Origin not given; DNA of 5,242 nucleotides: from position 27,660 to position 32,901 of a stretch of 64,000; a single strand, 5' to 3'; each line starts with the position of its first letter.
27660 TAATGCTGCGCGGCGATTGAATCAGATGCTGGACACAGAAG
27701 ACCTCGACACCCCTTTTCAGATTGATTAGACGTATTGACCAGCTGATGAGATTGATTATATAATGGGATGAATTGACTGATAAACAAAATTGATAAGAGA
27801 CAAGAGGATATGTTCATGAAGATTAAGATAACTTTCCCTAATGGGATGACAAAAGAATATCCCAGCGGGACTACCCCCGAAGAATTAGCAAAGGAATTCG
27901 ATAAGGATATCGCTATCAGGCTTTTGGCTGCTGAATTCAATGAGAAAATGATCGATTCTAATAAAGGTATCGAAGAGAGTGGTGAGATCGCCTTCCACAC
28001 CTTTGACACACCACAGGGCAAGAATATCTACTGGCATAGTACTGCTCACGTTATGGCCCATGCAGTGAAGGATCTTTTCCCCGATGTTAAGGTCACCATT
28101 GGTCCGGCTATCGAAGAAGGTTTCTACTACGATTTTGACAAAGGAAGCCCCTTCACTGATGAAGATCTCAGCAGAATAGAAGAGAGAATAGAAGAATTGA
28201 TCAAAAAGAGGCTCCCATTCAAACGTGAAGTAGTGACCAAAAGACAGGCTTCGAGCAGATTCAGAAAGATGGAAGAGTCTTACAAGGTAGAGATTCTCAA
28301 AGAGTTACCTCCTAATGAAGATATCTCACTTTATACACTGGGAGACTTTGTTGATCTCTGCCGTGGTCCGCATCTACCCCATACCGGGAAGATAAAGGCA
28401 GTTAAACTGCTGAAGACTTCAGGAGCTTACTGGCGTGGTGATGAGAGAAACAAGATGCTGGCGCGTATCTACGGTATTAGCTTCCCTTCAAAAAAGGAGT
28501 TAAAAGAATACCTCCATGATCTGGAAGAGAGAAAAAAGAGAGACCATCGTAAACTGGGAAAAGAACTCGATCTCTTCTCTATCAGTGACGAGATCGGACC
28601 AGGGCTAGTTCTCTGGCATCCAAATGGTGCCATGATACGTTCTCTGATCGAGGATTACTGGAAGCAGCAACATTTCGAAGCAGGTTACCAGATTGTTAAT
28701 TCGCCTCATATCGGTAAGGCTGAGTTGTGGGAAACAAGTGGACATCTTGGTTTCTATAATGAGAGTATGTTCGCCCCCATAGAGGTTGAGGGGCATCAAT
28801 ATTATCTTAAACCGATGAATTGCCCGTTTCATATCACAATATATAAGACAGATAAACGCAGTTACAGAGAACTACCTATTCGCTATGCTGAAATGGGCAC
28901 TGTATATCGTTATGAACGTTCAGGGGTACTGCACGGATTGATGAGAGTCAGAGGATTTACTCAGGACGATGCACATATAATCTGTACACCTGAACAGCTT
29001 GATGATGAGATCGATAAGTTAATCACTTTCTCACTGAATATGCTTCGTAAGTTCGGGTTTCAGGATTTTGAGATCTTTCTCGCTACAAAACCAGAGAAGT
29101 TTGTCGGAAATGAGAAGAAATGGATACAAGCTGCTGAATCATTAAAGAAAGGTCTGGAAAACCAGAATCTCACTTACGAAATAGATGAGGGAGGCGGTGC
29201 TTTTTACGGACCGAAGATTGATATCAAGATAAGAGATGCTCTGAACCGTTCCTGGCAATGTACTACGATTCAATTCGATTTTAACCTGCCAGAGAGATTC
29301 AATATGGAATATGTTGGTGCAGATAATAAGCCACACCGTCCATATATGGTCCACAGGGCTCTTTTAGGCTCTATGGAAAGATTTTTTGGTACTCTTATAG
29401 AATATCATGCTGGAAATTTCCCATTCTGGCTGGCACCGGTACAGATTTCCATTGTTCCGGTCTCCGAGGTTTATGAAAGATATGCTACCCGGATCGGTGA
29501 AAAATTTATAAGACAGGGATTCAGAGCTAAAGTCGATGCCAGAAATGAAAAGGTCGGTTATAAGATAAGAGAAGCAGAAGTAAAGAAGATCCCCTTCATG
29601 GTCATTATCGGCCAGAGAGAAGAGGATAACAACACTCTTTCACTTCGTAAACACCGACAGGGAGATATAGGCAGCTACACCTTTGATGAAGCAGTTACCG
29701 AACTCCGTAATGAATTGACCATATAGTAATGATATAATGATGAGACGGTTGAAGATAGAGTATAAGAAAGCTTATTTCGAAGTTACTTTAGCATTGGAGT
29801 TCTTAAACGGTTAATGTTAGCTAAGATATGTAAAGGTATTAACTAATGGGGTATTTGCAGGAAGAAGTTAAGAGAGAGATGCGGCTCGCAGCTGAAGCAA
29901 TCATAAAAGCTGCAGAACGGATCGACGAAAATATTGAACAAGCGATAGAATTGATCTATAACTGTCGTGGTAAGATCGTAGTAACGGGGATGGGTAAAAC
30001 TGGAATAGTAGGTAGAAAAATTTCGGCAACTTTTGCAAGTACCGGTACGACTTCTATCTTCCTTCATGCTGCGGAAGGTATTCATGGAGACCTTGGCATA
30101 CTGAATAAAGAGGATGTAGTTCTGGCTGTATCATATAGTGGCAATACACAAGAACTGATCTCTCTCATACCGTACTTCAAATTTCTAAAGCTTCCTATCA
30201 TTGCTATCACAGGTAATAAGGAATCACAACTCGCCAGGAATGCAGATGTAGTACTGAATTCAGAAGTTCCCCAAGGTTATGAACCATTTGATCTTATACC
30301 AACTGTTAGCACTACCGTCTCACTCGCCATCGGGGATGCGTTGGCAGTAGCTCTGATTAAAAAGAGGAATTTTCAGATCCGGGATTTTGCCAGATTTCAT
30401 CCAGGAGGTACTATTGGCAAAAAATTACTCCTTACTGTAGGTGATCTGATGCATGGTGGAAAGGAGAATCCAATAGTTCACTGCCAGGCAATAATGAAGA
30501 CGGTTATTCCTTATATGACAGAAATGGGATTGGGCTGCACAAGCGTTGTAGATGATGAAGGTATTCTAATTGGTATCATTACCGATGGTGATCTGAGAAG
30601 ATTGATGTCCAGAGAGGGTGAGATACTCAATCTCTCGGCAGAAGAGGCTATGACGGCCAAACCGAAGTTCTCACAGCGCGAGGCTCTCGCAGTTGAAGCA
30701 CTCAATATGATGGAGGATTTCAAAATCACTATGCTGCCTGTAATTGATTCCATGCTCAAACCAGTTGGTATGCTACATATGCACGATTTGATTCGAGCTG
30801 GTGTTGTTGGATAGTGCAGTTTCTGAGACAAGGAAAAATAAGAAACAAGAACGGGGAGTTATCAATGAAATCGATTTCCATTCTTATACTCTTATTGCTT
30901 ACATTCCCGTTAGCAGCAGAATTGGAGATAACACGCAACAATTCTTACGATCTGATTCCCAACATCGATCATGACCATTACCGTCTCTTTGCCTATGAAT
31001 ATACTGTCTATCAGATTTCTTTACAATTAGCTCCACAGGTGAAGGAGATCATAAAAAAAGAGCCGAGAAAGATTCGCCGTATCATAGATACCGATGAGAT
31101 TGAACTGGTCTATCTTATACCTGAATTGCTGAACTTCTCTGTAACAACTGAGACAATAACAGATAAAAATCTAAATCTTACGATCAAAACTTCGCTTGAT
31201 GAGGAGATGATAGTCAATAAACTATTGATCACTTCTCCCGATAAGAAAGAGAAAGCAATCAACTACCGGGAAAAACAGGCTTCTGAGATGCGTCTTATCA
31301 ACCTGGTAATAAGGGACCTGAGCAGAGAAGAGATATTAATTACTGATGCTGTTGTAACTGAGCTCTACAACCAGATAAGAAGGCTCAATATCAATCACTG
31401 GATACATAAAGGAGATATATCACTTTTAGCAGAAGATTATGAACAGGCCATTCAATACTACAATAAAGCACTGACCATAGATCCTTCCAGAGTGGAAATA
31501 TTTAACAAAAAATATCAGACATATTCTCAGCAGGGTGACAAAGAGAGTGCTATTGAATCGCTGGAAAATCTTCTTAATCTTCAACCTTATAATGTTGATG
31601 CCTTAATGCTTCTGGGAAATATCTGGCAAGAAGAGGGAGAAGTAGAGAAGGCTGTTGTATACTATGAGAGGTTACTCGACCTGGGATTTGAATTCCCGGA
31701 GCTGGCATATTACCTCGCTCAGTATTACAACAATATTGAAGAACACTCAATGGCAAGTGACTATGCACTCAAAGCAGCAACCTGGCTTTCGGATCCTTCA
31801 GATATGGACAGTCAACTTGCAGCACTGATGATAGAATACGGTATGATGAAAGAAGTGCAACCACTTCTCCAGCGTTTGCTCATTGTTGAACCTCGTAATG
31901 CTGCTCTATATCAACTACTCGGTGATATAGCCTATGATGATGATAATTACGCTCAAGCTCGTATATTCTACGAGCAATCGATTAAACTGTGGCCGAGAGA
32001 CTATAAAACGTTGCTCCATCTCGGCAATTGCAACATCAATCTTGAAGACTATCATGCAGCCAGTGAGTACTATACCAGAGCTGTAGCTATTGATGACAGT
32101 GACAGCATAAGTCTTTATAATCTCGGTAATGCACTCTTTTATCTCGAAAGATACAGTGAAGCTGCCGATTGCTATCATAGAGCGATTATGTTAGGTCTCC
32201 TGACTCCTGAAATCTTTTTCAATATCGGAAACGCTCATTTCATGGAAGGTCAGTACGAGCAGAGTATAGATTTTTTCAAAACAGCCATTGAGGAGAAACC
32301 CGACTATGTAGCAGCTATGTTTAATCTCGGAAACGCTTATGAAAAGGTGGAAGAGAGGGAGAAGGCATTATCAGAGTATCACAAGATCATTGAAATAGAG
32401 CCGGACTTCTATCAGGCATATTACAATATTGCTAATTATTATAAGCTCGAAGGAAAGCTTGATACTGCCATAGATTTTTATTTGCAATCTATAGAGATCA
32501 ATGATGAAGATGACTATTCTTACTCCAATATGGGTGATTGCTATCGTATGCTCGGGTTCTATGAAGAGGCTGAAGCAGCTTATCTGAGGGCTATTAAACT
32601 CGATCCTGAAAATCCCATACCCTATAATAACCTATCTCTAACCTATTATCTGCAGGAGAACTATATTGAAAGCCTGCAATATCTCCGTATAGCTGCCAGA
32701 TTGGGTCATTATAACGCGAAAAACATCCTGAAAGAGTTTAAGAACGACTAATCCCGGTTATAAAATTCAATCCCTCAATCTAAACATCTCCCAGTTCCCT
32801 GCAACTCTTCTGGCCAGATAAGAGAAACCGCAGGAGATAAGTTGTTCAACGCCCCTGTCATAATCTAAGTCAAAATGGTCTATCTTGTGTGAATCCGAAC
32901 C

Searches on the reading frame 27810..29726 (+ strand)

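Call 69: search_protein_families(library=pfam, proteins=[window:27810-29726:+], max_evalue=0.00001)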
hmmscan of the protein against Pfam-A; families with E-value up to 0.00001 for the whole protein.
window:27810-29726:+ (638 aa): 4 families
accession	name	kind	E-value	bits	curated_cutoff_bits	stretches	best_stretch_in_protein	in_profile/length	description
PF00587.30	tRNA-synt_2b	-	2.3e-48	165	29.3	1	327-532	7-178/179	tRNA synthetase class II core domain (G, H, P, S and T)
PF03129.25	HGTP_anticodon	-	2.1e-21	76.3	21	1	545-634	1-93/94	Anticodon binding domain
PF07973.19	tRNA_SAD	-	1.7e-16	60.3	24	1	172-221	1-44/44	Threonyl and Alanyl tRNA synthetase second additional domain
PF02824.27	TGS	-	4e-07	30.4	22.2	1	5-58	1-54/60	TGS domain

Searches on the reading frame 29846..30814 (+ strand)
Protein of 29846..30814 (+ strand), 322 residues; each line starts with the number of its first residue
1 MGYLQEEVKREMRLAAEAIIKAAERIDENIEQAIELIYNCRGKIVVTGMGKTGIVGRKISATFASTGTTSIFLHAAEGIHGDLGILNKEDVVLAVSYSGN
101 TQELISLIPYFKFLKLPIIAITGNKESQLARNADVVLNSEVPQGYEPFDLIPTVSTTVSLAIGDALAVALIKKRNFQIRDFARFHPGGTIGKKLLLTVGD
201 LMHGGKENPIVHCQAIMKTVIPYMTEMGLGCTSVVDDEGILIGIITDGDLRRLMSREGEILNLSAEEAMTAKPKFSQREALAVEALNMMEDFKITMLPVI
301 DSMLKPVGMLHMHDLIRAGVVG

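Call 69: search_protein_families(library=pfam, proteins=[window:29846-30814:+], max_evalue=0.00001)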
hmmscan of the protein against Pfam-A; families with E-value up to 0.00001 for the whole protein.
window:29846-30814:+ (322 aa): 2 families
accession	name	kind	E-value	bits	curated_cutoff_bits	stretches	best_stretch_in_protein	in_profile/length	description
PF01380.27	SIS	-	1.5e-24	86.7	25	1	37-169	2-131/131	SIS domain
PF00571.33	CBS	-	6.9e-14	52.4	24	0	266-318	2-54/57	CBS domain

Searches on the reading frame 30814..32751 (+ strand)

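Call 69: search_protein_families(library=pfam, proteins=[window:30814-32751:+], max_evalue=0.00001)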
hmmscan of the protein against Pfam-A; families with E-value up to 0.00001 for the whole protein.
window:30814-32751:+ (645 aa): 23 families
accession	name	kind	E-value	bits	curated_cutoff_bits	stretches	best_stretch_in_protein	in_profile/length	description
PF07719.23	TPR_2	-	1.4e-57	187.5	27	1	569-600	3-34/34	Tetratricopeptide repeat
PF00515.34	TPR_1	-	6.5e-57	187.6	27.8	4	433-459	3-29/34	Tetratricopeptide repeat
PF13181.12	TPR_8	-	7.6e-44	144.6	25.7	0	196-225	4-33/34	Tetratricopeptide repeat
PF13414.12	TPR_11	-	9.5e-40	134.5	26.8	2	574-614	1-41/42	TPR repeat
PF13432.12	TPR_16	-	1.8e-38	131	32.7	1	435-498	1-64/65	Tetratricopeptide repeat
PF13431.12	TPR_17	-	5.4e-34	114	24.4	0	524-553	4-33/34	Tetratricopeptide repeat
PF13424.12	TPR_12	-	1.6e-30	105.6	30.1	1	534-597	4-75/77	Tetratricopeptide repeat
PF14559.12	TPR_19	-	1.7e-28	99.2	25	1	476-537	2-62/68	Tetratricopeptide repeat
PF13176.12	TPR_7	-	9.4e-27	91.2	27.9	0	569-601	1-35/36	Tetratricopeptide repeat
PF13428.12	TPR_14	-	2.6e-26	89.8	23.5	0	573-606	7-40/44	Tetratricopeptide repeat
PF13174.12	TPR_6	-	2.5e-22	78.4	26.3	0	262-289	1-28/33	Tetratricopeptide repeat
PF23914.1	TPR_CcmH_CycH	-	1.8e-18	67.3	42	1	192-289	49-149/158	Cytochrome c-type biogenesis protein H TPR domain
PF13371.12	TPR_9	-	2.4e-14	53.5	35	0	206-265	8-67/73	Tetratricopeptide repeat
PF13374.12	TPR_10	-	7.5e-12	45.3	27.5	0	604-625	5-26/42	Tetratricopeptide repeat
PF25063.1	ARM_TT21_C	-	6e-11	43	35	0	480-619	36-176/209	Tetratricopeptide repeat protein 21 C-terminal ARM domain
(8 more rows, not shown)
